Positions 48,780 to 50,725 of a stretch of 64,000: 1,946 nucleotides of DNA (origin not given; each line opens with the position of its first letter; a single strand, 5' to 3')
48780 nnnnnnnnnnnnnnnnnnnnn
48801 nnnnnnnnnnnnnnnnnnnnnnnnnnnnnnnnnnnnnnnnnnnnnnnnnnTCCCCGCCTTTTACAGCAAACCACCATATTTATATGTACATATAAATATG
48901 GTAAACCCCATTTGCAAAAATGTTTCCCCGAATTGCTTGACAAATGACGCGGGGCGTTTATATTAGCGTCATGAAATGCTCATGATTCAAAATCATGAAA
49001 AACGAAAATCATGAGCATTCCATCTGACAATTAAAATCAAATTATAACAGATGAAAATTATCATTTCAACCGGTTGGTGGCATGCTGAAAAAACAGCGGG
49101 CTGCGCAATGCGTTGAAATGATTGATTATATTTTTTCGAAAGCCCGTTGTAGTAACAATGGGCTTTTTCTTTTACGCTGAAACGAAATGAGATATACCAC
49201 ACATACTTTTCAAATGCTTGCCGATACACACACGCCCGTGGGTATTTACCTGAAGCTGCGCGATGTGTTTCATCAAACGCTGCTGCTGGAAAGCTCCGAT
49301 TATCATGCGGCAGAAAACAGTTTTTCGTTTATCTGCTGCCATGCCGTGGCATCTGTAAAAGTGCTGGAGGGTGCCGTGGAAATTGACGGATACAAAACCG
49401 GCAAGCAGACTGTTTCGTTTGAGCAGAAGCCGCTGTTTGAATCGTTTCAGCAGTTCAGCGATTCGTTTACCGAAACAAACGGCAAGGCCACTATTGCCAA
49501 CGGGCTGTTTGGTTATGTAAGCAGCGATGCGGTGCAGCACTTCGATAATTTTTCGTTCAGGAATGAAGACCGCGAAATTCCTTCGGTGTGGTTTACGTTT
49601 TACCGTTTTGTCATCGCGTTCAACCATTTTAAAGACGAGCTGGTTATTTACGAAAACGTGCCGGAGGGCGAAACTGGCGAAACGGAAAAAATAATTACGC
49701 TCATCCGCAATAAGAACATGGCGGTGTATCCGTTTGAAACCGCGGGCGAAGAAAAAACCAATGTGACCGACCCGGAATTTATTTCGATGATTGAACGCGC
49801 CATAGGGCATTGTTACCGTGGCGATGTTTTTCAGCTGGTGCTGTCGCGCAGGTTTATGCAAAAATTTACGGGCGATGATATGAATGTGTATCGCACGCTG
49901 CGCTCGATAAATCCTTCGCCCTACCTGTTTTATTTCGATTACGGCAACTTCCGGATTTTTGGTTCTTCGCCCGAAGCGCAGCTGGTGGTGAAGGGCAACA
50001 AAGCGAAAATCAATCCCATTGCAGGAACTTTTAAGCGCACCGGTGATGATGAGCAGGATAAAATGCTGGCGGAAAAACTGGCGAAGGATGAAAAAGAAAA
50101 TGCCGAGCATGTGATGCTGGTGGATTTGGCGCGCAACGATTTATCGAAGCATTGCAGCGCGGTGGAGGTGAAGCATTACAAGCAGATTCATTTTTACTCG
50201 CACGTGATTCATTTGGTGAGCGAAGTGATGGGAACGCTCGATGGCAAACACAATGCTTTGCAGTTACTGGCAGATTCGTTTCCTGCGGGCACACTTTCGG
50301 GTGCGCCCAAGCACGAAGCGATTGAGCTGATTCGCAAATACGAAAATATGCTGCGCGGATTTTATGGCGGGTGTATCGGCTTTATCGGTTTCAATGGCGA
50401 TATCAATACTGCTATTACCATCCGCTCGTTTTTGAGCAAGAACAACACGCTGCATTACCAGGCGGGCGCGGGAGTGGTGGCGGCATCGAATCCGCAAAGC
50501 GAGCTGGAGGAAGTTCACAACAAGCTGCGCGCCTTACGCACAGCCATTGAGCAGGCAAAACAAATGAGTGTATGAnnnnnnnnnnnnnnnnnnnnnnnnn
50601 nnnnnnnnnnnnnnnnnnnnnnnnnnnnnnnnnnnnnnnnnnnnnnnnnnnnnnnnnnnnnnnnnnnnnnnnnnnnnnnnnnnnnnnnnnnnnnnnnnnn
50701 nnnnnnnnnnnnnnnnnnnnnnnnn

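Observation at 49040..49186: trp operon leader peptide with tandem Trp codons, terminator and a 9-bp antiterminator pairing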

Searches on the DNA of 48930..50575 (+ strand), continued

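Call 27: search_with_rna_model(model_id=R1, sources=[window, L001, L003, L004, L005, L006, L007, L008, L009, L010, L011, L012, L013, L014, L016, L017, L018, L019, L020, L021, L022, L024, L025, L026, L028, L029, L030, L031, L032, L033, L034, L035, L036, L037, L038, L039, L041, L042, L043, L044, L045, L046, L047, L048, L049, L050, L051, L052, L053, L054, L055, L056, L057, L058, L059, L060, L061, L062, L063, L064, L065, L066, L067, L069, L070, L071, L072, L073, L074, L075, L076, L077, L078, L079, L080], max_evalue=0.001, make_alignment=true)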
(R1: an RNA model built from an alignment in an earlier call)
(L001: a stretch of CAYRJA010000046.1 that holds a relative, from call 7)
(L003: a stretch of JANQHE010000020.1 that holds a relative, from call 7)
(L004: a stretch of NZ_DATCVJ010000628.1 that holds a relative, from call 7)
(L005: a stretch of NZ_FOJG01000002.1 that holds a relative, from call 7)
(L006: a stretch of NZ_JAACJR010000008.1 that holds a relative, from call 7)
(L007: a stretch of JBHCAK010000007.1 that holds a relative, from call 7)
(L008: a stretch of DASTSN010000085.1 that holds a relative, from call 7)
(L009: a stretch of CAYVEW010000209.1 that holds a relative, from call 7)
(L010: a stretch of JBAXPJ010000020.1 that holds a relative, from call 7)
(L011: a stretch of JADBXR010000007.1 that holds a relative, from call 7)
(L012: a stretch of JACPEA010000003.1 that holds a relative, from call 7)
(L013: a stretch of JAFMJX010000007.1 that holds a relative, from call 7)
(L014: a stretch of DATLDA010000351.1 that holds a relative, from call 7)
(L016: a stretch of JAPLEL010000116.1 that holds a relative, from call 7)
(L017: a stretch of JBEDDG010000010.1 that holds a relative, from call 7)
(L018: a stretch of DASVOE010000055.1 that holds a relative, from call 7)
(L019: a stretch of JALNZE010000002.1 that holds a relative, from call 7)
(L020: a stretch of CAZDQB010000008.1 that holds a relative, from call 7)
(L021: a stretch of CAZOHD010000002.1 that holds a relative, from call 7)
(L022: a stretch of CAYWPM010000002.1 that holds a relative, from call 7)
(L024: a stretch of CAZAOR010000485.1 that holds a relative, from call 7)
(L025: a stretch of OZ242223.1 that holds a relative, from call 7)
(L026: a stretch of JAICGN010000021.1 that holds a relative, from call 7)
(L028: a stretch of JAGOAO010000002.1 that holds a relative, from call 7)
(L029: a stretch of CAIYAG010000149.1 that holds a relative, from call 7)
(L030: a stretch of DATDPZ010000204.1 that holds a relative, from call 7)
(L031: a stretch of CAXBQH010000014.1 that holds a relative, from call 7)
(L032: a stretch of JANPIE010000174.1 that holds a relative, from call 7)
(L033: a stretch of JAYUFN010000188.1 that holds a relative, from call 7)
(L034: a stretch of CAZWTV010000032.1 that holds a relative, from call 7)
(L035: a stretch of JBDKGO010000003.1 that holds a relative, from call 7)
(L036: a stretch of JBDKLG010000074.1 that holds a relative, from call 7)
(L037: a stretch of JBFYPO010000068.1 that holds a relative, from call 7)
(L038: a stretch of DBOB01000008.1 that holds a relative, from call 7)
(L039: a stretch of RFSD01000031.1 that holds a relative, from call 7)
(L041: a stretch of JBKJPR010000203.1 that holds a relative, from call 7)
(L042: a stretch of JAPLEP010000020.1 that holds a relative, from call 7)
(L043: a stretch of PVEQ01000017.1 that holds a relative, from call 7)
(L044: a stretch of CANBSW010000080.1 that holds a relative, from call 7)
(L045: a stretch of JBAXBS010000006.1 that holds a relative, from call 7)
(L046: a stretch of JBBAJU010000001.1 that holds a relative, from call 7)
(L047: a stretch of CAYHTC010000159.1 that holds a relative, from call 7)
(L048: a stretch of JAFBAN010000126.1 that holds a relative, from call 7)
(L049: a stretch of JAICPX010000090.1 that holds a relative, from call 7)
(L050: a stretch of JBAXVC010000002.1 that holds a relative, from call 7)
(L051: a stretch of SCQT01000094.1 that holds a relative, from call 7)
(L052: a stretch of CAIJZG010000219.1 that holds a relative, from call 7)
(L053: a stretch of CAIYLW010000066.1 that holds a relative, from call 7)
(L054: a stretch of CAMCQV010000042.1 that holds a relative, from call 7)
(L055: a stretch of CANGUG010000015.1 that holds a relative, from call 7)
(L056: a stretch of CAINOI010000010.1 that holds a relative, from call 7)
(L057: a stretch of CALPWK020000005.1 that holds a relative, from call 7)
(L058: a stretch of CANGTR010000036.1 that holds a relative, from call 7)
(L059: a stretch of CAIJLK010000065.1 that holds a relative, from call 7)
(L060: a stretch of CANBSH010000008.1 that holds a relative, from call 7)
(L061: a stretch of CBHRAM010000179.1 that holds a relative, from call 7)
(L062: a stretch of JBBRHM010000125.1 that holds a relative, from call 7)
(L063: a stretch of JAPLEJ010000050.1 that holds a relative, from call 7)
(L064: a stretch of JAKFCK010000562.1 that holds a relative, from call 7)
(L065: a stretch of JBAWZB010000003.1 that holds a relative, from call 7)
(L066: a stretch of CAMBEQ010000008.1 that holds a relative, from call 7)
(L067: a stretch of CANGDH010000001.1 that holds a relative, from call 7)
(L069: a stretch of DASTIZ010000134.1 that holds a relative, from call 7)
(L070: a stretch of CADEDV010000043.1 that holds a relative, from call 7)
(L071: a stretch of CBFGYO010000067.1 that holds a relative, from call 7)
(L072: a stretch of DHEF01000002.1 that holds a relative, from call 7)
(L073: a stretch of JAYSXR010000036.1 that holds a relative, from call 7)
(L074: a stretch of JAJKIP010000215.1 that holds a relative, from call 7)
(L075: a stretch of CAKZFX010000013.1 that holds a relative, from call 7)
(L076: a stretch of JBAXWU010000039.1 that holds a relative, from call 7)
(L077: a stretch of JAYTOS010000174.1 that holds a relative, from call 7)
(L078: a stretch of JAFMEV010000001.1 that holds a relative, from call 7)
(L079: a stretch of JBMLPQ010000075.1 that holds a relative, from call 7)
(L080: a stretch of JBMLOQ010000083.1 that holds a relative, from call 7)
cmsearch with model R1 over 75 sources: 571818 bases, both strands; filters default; matches with E-value up to 0.001: 74.
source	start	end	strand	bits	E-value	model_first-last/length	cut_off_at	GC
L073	2788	2927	+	139.9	3.7e-24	1-138/138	no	0.36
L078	2827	2960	+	139.7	3.9e-24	1-138/138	no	0.34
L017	2833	2966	+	138.5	6.8e-24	1-138/138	no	0.34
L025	2703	2841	+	137.1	1.3e-23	1-138/138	no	0.4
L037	2831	2965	+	137.1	1.3e-23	1-138/138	no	0.37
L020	2799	2940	+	136.5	1.7e-23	1-138/138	no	0.39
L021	2832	2966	+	136.4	1.8e-23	1-138/138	no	0.36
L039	2819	2953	+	136.2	1.9e-23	1-138/138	no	0.35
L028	2831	2965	+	136.1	2e-23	1-138/138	no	0.37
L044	2764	2906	+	136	2.1e-23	1-138/138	no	0.38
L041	774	914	+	135.7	2.4e-23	1-138/138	no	0.36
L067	2834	2967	+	134.9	3.5e-23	1-138/138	no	0.35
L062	2775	2915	+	134.3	4.4e-23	1-138/138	no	0.39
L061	1953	2091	+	134.3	4.6e-23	1-138/138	no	0.4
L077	1400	1539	+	133.9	5.5e-23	1-138/138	no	0.39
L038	2810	2944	+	133.2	7.5e-23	1-138/138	no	0.37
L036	841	980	+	133.1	7.6e-23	1-138/138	no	0.38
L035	2819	2953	+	133.1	7.7e-23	1-138/138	no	0.37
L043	2806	2948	+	132.6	9.7e-23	1-138/138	no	0.38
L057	2825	2958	+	130.9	2.1e-22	1-138/138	no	0.36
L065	2819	2953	+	130.6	2.4e-22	1-138/138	no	0.39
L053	2818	2957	+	130.1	3e-22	1-138/138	no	0.36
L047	2743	2883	+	129.9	3.3e-22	1-138/138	no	0.4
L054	2839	2973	+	129.3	4.2e-22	1-138/138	no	0.38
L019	2741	2881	+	129.2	4.4e-22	1-138/138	no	0.41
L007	2804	2947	+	127.7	8.9e-22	1-138/138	no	0.39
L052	2818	2957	+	126.8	1.3e-21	1-138/138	no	0.36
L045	2825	2957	+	126.7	1.4e-21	1-138/138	no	0.34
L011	2792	2931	+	126.3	1.6e-21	1-138/138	no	0.41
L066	2827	2959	+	126.3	1.6e-21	1-138/138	no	0.31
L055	2789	2933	+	126.3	1.6e-21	1-138/138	no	0.31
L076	2829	2961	+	125.7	2.1e-21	1-138/138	no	0.32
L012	2789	2928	+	125.5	2.3e-21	1-138/138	no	0.41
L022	2793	2932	+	125.5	2.3e-21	1-138/138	no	0.41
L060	2825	2957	+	125.5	2.4e-21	1-138/138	no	0.35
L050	2829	2961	+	124.9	3.1e-21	1-138/138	no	0.35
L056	2819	2953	+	124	4.6e-21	1-138/138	no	0.39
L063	2828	2960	+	123.6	5.6e-21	1-138/138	no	0.35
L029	1801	1939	+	123.4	6e-21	1-138/138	no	0.39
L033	912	1050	+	123.1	7.1e-21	1-138/138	no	0.37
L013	2826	2957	+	122.8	8e-21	1-138/138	no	0.34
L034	2829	2961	+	120.5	2.3e-20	1-138/138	no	0.31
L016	2789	2925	+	120.4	2.4e-20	1-138/138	no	0.36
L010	2788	2925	+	119.6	3.3e-20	1-138/138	no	0.37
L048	2822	2960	+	118.7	4.9e-20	1-138/138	no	0.43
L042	2831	2959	+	117.1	1e-19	1-138/138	no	0.33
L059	2819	2958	+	116.5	1.4e-19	1-138/138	no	0.38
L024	2811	2950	+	116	1.7e-19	1-138/138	no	0.44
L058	2814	2946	+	115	2.7e-19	1-138/138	no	0.38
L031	2809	2941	+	114.7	3e-19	1-138/138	no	0.27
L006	2816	2952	+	112.2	9.2e-19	1-138/138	no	0.41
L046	2848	2977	+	111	1.6e-18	1-138/138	no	0.38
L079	2848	2977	+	110.1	2.4e-18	1-138/138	no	0.38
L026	2764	2891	+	108.9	4.1e-18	1-138/138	no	0.35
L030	2750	2882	+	107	9.6e-18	1-138/138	no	0.34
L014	61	193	+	105.8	1.6e-17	1-138/138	no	0.43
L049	2646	2777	+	100.6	1.7e-16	1-138/138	no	0.39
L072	2819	2954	+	100.3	1.9e-16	1-138/138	no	0.38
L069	463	595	+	99.1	3.4e-16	1-138/138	no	0.42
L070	2824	2962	+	95.8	1.5e-15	1-138/138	no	0.39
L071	2822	2960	+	94.6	2.5e-15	1-138/138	no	0.37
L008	2816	2952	+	94.5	2.6e-15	1-138/138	no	0.39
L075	2809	2943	+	88.6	3.8e-14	1-138/138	no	0.39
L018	2822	2954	+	84.6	2.2e-13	1-138/138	no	0.38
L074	2788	2919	+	77.7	5.1e-12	1-138/138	no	0.37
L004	103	246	+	73.2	3.8e-11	1-138/138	no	0.42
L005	2803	2946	+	73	4.1e-11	1-138/138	no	0.41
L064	2716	2857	+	70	1.6e-10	1-138/138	no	0.33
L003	2833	2977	+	68.1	3.8e-10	1-138/138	no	0.36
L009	1981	2126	+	61.5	7.4e-09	1-138/138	no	0.34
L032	11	146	+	52.4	4.4e-07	1-138/138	no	0.35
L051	2821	2975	+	42.2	4.2e-05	1-138/138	no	0.48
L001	2843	2986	+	39.5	0.00014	1-138/138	no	0.38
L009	1840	1972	+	35.4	0.0009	1-138/138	no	0.35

Alignment A2: 74 matches aligned to the model, 206 columns, each read 5' to 3' on its own strand. Consensus structure (alignment columns), stored with it:
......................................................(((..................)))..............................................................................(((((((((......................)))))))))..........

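Call 28: search_with_rna_model(model_id=R1, sources=[window, L001, L003, L004, L006, L007, L008, L009, L010, L011, L013, L014, L017, L018, L020, L024, L025, L026, L028, L029, L030, L031, L032, L033, L034, L035, L036, L042, L043, L046, L048, L049, L050, L051, L053, L054, L055, L057, L058, L060, L064, L065, L066, L069, L070, L071, L072, L074, L075, L076, L078], max_evalue=0.004, make_alignment=true)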
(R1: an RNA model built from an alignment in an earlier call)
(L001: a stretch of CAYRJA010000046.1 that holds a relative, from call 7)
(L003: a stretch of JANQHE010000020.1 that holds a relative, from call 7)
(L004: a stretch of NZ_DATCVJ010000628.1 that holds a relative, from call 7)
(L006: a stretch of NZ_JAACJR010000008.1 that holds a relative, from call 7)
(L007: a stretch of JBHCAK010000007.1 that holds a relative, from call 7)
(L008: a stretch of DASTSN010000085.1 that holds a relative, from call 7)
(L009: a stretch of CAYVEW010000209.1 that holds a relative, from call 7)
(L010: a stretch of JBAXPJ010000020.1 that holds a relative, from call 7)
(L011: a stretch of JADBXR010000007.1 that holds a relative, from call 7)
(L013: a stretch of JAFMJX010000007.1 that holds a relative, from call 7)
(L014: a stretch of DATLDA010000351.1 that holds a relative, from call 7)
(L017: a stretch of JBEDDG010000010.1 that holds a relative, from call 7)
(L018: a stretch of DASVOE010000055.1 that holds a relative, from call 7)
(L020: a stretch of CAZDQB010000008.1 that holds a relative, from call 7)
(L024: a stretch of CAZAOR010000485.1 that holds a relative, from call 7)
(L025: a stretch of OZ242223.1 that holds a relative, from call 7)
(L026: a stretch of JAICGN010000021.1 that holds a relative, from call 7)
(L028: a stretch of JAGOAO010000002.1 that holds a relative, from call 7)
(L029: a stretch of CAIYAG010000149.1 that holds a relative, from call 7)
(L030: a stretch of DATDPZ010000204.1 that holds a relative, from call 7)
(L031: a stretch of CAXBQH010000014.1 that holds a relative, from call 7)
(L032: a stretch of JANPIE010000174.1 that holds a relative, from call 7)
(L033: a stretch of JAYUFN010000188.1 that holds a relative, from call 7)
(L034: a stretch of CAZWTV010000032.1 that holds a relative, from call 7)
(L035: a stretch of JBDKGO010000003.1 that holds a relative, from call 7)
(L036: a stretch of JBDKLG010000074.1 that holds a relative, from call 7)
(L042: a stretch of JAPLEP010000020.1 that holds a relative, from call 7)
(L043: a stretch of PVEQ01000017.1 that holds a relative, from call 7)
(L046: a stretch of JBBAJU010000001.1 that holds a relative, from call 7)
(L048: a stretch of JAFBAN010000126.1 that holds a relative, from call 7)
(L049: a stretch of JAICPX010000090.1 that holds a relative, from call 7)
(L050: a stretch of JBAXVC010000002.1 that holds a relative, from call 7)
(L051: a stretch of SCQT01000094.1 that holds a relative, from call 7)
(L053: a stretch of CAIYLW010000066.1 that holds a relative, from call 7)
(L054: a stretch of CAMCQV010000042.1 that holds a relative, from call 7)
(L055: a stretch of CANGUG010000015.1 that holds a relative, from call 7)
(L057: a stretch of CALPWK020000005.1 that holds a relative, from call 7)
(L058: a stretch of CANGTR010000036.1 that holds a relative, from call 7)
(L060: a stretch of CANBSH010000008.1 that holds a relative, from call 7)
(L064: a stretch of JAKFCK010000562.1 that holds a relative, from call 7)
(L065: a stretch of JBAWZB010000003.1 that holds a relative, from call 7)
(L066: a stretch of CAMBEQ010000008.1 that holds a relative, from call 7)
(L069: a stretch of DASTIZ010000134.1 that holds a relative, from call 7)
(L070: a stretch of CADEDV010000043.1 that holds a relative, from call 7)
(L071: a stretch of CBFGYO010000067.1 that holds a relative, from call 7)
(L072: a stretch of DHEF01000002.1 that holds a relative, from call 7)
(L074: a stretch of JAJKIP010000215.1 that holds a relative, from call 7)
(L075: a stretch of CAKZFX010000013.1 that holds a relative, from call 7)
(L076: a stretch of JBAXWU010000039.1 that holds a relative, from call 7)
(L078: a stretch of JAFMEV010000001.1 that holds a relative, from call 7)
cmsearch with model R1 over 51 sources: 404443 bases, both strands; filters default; matches with E-value up to 0.004: 52.
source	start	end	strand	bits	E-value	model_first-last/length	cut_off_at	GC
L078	2827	2960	+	139.7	2.8e-24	1-138/138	no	0.34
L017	2833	2966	+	138.5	4.8e-24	1-138/138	no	0.34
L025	2703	2841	+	137.1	8.9e-24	1-138/138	no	0.4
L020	2799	2940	+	136.5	1.2e-23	1-138/138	no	0.39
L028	2831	2965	+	136.1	1.4e-23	1-138/138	no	0.37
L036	841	980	+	133.1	5.4e-23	1-138/138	no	0.38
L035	2819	2953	+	133.1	5.5e-23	1-138/138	no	0.37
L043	2806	2948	+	132.6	6.9e-23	1-138/138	no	0.38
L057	2825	2958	+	130.9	1.5e-22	1-138/138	no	0.36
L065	2819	2953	+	130.6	1.7e-22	1-138/138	no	0.39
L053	2818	2957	+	130.1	2.1e-22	1-138/138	no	0.36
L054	2839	2973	+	129.3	3e-22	1-138/138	no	0.38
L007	2804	2947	+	127.7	6.3e-22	1-138/138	no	0.39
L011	2792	2931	+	126.3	1.1e-21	1-138/138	no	0.41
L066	2827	2959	+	126.3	1.1e-21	1-138/138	no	0.31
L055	2789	2933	+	126.3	1.2e-21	1-138/138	no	0.31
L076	2829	2961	+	125.7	1.5e-21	1-138/138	no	0.32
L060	2825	2957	+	125.5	1.7e-21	1-138/138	no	0.35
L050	2829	2961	+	124.9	2.2e-21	1-138/138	no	0.35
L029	1801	1939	+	123.4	4.3e-21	1-138/138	no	0.39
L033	912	1050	+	123.1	5e-21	1-138/138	no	0.37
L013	2826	2957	+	122.8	5.7e-21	1-138/138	no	0.34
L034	2829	2961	+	120.5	1.6e-20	1-138/138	no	0.31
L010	2788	2925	+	119.6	2.4e-20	1-138/138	no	0.37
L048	2822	2960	+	118.7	3.5e-20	1-138/138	no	0.43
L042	2831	2959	+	117.1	7.2e-20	1-138/138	no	0.33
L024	2811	2950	+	116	1.2e-19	1-138/138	no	0.44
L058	2814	2946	+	115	1.9e-19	1-138/138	no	0.38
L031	2809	2941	+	114.7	2.2e-19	1-138/138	no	0.27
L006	2816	2952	+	112.2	6.5e-19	1-138/138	no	0.41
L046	2848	2977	+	111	1.1e-18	1-138/138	no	0.38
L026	2764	2891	+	108.9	2.9e-18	1-138/138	no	0.35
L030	2750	2882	+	107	6.8e-18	1-138/138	no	0.34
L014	61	193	+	105.8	1.2e-17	1-138/138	no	0.43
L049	2646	2777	+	100.6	1.2e-16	1-138/138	no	0.39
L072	2819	2954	+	100.3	1.4e-16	1-138/138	no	0.38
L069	463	595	+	99.1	2.4e-16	1-138/138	no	0.42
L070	2824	2962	+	95.8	1e-15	1-138/138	no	0.39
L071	2822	2960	+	94.6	1.8e-15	1-138/138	no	0.37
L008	2816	2952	+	94.5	1.9e-15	1-138/138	no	0.39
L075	2809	2943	+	88.6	2.7e-14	1-138/138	no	0.39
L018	2822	2954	+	84.6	1.6e-13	1-138/138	no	0.38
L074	2788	2919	+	77.7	3.6e-12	1-138/138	no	0.37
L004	103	246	+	73.2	2.7e-11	1-138/138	no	0.42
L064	2716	2857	+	70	1.2e-10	1-138/138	no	0.33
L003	2833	2977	+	68.1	2.7e-10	1-138/138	no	0.36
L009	1981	2126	+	61.5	5.2e-09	1-138/138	no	0.34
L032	11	146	+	52.4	3.1e-07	1-138/138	no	0.35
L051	2821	2975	+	42.2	3e-05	1-138/138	no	0.48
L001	2843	2986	+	39.5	0.0001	1-138/138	no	0.38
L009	1840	1972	+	35.4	0.00063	1-138/138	no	0.35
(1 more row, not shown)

Alignment A3: 52 matches aligned to the model, 204 columns, each read 5' to 3' on its own strand. Consensus structure (alignment columns), stored with it:
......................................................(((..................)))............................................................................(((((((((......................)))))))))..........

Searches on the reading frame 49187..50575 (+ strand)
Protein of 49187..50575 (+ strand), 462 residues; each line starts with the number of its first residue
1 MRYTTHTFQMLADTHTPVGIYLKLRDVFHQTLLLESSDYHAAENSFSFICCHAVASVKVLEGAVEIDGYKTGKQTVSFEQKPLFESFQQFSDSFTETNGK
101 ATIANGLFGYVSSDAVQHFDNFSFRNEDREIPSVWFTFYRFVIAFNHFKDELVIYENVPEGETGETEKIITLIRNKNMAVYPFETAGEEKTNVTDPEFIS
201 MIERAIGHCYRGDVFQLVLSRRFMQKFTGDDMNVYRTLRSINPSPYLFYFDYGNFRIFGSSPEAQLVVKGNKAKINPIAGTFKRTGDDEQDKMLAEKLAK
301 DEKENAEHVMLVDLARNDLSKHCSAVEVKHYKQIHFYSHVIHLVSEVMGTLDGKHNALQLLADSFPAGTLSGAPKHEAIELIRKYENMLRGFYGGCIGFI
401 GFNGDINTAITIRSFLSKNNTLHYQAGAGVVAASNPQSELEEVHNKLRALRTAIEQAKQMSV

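Call 3: search_protein_families(library=pfam, proteins=[window:49187-50575:+])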
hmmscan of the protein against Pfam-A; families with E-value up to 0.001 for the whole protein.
window:49187-50575:+ (462 aa): 2 families
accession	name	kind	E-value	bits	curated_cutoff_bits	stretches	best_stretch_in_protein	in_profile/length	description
PF00425.24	Chorismate_bind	-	5.1e-78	262.6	27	1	196-446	3-257/257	chorismate binding enzyme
PF04715.19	Anth_synt_I_N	-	1.9e-24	86.9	23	1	13-154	1-140/140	Anthranilate synthase component I, N terminal region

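Call 7: find_related_loci(query=window:49187-50575:+, collection=genome_contigs, flank=3000)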
Query window:49187-50575:+ (462 aa) in genome_contigs; peptide patterns used: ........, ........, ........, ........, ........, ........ (x = any residue, [..] = any of these).
322 stretches matched a pattern; 273 encode a relative of the query (tblastn E <= 1e-3); the best 80 are kept; 80 distinct loci.
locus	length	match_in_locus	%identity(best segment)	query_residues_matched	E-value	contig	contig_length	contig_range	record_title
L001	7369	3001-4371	67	1-457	0e+0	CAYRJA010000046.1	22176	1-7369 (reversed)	MAG TPA_asm: uncultured Bifidobacteriaceae bacterium isolate binchicken_co16_171 genome assembly, contig: NODE_3917_leng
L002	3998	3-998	89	129-460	0e+0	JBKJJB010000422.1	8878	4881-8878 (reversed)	MAG: Chitinophagales bacterium isolate ant_bin.189 S1Ck117_4678658_flag_0_multi_13.9852_len_8878, whole genome shotgun s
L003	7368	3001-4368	55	2-457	2e-169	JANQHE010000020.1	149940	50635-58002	MAG: Bacteroidales bacterium isolate PL23b_bin.85 k99_1651057, whole genome shotgun sequence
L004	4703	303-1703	56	1-460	6e-170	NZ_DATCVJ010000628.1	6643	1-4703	MAG: Chitinophaga sp. isolate SMAG_U7382 k141_174853, whole genome shotgun sequence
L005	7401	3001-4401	56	1-460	3e-167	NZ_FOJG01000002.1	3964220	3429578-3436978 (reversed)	Chitinophaga arvensicola strain DSM 3695, whole genome shotgun sequence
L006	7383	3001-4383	55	5-457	9e-167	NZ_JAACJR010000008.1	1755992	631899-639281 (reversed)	Sediminibacterium soli strain WSJ-3 wsj-3_8, whole genome shotgun sequence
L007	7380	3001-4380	54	9-460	6e-167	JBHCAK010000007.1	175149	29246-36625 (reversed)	MAG: Sediminibacterium sp. isolate Z5-A1_MAG_6 Z5-A1__46078, whole genome shotgun sequence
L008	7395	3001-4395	57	4-461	4e-167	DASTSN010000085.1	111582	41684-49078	MAG TPA_asm: Chitinophagaceae bacterium isolate SMAG_U2281 k141_1274134, whole genome shotgun sequence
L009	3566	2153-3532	55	4-462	4e-174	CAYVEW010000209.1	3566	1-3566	MAG TPA_asm: uncultured Bacteroidales bacterium isolate binchicken_co42_308 genome assembly, contig: NODE_55925_length_3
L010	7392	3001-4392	55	5-460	3e-166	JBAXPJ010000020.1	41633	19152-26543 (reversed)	MAG: Sediminibacterium sp. isolate ELA528 MAG528_20, whole genome shotgun sequence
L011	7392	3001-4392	55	5-460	6e-166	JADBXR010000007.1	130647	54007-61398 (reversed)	MAG: Chitinophagaceae bacterium isolate M55BS1SP2A09MG M55BS1_7, whole genome shotgun sequence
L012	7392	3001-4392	55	5-460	6e-166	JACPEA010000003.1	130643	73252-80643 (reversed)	MAG: Bacteroidetes bacterium isolate NC_groundwater_323_Ag_B-0.1um_47_15 GD18-4_B1_scaffold_22181, whole genome shotgun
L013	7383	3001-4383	54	5-460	2e-165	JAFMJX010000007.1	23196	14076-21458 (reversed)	MAG: Chitinophagaceae bacterium isolate DEBay_Sum019D_L_G_87 NODE_1789_length_23196_cov_5.254743, whole genome shotgun s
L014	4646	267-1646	54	9-460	1e-166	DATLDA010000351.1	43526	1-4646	MAG TPA_asm: Flavitalea sp. isolate SMAG_U14338 k141_10978493, whole genome shotgun sequence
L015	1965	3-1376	55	12-460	5e-179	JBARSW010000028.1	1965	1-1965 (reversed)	MAG: Chitinophagaceae bacterium isolate MFD13450_ilm_asm_bin84 k127_301874, whole genome shotgun sequence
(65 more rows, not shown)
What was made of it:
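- On Rfam RF01692 Bacteroid-trp: The closest TrpE homologues are from Chitinophagales (call 7).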

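Call 41: find_related_loci(query=window:49187-50575:+, collection=metagenome_contigs, flank=1200)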
Query window:49187-50575:+ (462 aa) in metagenome_contigs; peptide patterns used: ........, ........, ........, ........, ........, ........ (x = any residue, [..] = any of these).
301 stretches matched a pattern; 200 encode a relative of the query (tblastn E <= 1e-3); the best 80 are kept; 80 distinct loci.
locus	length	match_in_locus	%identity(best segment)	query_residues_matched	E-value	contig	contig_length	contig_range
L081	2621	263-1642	69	1-460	0e+0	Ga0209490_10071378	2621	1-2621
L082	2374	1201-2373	69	1-391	0e+0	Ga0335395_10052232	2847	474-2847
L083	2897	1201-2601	56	1-460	2e-178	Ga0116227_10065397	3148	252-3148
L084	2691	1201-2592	55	5-460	9e-174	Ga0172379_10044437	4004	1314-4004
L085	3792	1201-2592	55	5-461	6e-168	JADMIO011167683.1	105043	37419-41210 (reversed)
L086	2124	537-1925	55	5-460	2e-180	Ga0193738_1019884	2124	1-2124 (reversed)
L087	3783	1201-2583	56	9-462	1e-167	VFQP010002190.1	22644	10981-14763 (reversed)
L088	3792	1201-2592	55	5-460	5e-167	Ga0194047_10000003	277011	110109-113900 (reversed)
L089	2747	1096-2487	55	5-460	1e-176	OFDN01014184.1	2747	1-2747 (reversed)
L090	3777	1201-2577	54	9-461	2e-166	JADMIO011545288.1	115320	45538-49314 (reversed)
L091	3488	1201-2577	54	9-461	5e-173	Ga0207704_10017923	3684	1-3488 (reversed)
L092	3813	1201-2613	55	9-460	3e-166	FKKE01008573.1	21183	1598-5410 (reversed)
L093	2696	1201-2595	54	1-460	1e-170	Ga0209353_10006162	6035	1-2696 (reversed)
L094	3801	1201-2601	54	1-460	1e-167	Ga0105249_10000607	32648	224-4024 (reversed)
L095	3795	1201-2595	54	1-460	6e-166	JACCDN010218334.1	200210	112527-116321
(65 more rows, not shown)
